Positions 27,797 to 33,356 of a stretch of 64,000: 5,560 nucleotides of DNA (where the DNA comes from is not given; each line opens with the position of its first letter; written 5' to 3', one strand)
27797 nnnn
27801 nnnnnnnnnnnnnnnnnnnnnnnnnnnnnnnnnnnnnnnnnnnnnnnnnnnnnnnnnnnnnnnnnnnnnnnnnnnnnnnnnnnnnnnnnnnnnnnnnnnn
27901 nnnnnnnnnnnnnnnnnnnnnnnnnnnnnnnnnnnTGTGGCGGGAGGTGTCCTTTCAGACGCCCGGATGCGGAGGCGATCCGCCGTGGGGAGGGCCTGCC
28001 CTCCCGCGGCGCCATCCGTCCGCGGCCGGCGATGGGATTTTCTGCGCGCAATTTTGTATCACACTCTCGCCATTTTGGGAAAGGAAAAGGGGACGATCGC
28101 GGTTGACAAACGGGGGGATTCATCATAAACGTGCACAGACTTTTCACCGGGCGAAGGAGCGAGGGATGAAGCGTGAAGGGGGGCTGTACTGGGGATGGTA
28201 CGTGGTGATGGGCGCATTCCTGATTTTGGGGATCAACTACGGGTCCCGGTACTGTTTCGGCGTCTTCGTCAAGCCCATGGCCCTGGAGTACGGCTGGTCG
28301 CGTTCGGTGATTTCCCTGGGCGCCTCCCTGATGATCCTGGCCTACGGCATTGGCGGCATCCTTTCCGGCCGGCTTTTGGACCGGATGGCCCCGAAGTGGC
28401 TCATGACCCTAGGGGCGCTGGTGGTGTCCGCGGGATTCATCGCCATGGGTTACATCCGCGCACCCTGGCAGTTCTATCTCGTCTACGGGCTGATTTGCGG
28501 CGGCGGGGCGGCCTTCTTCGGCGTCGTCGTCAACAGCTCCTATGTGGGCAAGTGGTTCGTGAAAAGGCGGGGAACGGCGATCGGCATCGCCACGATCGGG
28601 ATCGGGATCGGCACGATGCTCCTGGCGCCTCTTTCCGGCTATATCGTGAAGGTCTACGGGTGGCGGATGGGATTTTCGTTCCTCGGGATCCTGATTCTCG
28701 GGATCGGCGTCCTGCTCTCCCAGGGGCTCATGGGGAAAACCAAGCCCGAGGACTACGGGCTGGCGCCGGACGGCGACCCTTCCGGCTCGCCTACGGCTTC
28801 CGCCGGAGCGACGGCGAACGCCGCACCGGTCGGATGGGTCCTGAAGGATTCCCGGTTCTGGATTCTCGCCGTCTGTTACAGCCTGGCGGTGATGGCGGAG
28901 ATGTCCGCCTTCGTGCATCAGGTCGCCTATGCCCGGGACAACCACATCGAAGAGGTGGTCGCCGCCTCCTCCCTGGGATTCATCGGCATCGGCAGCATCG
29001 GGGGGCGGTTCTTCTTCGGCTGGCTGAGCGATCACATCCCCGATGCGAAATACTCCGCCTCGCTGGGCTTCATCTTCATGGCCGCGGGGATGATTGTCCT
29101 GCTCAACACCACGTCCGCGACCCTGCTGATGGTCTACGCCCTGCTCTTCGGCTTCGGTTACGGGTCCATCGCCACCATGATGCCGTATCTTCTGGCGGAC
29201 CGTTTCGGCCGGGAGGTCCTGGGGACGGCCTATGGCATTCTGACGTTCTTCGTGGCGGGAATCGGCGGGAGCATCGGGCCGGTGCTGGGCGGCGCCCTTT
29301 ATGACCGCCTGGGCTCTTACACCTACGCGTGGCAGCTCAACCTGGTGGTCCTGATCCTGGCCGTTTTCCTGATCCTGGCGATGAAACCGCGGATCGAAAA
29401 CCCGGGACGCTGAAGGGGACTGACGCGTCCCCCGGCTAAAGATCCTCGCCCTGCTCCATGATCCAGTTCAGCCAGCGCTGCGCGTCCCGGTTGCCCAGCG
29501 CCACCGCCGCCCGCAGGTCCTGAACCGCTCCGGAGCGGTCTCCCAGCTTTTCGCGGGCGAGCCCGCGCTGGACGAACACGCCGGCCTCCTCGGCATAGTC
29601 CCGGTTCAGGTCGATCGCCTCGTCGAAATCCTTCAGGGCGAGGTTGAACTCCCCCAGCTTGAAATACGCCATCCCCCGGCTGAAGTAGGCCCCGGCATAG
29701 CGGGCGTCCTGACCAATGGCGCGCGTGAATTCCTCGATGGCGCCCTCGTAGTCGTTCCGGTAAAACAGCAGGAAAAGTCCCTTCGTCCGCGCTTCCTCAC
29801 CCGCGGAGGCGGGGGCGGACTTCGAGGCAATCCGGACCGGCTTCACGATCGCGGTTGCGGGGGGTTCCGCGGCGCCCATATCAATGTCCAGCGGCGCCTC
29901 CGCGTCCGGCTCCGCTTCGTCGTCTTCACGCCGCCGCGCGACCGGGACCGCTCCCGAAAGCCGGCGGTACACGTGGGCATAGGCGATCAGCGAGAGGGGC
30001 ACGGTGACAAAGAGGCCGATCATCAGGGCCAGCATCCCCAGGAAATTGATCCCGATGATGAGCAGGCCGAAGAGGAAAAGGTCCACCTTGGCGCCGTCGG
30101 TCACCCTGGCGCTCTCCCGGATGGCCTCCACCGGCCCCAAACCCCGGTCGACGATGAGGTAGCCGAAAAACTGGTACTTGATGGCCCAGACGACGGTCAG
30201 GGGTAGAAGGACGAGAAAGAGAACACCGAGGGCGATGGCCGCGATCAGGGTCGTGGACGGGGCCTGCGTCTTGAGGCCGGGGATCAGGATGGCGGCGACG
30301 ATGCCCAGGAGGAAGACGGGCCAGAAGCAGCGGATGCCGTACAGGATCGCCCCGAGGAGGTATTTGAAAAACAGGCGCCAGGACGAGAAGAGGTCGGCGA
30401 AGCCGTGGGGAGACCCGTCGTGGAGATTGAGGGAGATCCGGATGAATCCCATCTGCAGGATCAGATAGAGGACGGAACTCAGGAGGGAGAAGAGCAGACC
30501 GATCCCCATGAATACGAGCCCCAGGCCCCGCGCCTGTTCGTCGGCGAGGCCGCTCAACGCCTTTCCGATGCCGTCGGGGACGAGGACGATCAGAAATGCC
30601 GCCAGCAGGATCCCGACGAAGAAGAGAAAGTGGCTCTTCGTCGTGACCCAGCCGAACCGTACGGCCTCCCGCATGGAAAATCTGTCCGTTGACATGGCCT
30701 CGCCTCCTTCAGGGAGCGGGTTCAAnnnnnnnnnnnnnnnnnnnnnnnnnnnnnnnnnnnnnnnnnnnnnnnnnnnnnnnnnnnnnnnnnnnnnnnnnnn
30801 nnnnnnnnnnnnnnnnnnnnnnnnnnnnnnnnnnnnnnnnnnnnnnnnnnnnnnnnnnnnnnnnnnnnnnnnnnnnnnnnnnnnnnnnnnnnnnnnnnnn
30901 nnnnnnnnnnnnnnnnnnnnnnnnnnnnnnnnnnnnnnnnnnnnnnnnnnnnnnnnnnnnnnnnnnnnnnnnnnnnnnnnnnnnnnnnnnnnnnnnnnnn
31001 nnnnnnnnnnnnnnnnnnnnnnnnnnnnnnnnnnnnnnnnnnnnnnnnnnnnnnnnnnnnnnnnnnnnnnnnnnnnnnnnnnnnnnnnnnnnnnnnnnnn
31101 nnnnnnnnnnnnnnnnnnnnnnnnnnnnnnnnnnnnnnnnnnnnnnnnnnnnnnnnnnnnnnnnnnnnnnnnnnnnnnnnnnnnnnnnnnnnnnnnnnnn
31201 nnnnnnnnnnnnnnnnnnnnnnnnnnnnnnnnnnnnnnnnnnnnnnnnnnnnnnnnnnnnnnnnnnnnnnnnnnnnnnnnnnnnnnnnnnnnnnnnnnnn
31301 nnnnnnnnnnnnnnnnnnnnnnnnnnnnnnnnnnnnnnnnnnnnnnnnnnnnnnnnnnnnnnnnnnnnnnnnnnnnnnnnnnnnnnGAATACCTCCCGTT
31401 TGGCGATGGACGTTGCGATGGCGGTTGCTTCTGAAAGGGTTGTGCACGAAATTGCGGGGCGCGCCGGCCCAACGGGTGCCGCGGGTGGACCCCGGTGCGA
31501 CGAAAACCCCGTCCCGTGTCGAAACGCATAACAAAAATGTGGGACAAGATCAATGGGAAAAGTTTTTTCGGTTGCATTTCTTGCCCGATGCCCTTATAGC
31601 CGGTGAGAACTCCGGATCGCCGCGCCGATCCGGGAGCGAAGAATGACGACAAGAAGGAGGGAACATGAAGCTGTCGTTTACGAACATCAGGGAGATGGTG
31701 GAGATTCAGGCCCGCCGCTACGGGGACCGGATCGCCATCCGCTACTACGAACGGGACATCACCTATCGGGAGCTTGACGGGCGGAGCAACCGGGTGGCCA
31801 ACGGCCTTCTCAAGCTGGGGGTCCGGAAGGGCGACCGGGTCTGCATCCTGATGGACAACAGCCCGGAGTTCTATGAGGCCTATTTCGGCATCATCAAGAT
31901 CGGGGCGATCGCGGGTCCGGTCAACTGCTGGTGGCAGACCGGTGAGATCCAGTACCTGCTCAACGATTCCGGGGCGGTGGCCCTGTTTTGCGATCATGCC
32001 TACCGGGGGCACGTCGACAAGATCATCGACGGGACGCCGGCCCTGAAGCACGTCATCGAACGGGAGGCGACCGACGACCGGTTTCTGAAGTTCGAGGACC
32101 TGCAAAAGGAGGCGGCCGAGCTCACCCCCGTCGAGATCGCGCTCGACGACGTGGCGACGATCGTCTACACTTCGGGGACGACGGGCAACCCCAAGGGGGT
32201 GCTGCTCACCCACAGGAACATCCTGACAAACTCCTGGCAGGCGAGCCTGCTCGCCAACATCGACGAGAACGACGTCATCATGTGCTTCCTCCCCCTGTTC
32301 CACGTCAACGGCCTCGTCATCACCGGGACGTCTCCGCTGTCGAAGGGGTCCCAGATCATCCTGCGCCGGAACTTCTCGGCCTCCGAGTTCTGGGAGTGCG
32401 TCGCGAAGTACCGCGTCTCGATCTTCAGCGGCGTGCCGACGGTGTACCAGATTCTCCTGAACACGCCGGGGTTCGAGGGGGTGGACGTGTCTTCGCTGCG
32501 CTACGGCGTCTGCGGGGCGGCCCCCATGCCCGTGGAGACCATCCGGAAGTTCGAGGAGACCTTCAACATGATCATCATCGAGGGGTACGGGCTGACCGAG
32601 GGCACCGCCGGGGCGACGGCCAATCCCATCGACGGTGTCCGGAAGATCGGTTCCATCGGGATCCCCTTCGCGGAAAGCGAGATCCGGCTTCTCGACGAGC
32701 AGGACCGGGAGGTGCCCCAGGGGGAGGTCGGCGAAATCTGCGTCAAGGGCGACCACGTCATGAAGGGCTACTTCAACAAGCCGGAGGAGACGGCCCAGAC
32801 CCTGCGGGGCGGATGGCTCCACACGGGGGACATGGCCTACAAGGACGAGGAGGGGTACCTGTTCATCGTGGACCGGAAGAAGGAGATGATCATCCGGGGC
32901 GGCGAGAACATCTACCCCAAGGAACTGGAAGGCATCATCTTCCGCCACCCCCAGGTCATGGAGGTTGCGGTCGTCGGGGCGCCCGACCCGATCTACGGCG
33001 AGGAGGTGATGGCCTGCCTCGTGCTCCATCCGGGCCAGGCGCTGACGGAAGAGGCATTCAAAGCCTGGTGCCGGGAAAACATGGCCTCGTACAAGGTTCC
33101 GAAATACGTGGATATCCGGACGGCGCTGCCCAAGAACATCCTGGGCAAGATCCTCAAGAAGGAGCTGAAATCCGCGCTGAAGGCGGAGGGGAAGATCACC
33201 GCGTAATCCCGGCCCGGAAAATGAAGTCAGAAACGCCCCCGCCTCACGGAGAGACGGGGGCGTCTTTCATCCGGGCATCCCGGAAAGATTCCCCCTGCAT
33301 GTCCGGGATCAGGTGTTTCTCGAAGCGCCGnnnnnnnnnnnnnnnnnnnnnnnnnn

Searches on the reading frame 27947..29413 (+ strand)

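Call 41: search_protein_families(library=pfam, proteins=[window:27947-29413:+], max_evalue=0.0001)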
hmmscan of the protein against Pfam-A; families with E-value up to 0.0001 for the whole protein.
window:27947-29413:+ (488 aa): 1 family
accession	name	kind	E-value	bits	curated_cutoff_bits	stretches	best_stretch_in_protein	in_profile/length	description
PF07690.21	MFS_1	-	4.9e-48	164.3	33.4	1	91-444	2-346/347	Major Facilitator Superfamily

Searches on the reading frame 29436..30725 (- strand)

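Call 41: search_protein_families(library=pfam, proteins=[window:29436-30725:-], max_evalue=0.0001)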
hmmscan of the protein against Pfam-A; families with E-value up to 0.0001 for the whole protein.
window:29436-30725:- (429 aa): 7 families
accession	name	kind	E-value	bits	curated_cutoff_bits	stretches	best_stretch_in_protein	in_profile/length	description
PF00515.34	TPR_1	-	3e-13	49.4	27.8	1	346-377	3-34/34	Tetratricopeptide repeat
PF07719.23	TPR_2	-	6.8e-13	48.1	27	1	345-376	2-33/34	Tetratricopeptide repeat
PF13414.12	TPR_11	-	1.8e-11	44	26.8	1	320-358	4-42/42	TPR repeat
PF06161.16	DUF975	-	1.9e-11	44.7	34.8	1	74-257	47-240/243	Protein of unknown function (DUF975)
PF13181.12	TPR_8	-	5.9e-10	38.9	25.7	1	344-376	1-33/34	Tetratricopeptide repeat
PF13371.12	TPR_9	-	2e-07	31.4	35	0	325-376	10-61/73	Tetratricopeptide repeat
PF13432.12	TPR_16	-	2.1e-07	31.7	32.7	1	320-376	7-63/65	Tetratricopeptide repeat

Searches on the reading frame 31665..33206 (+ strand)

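Call 41: search_protein_families(library=pfam, proteins=[window:31665-33206:+], max_evalue=0.0001)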
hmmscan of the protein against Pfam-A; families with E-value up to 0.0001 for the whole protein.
window:31665-33206:+ (513 aa): 2 families
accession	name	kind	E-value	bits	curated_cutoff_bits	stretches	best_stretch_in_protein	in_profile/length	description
PF00501.34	AMP-binding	-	1.6e-104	350.2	29.9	1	13-370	2-384/384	AMP-binding enzyme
PF13193.12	AMP-binding_C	-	6.9e-19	69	24.5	1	420-495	1-76/76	AMP-binding enzyme C-terminal domain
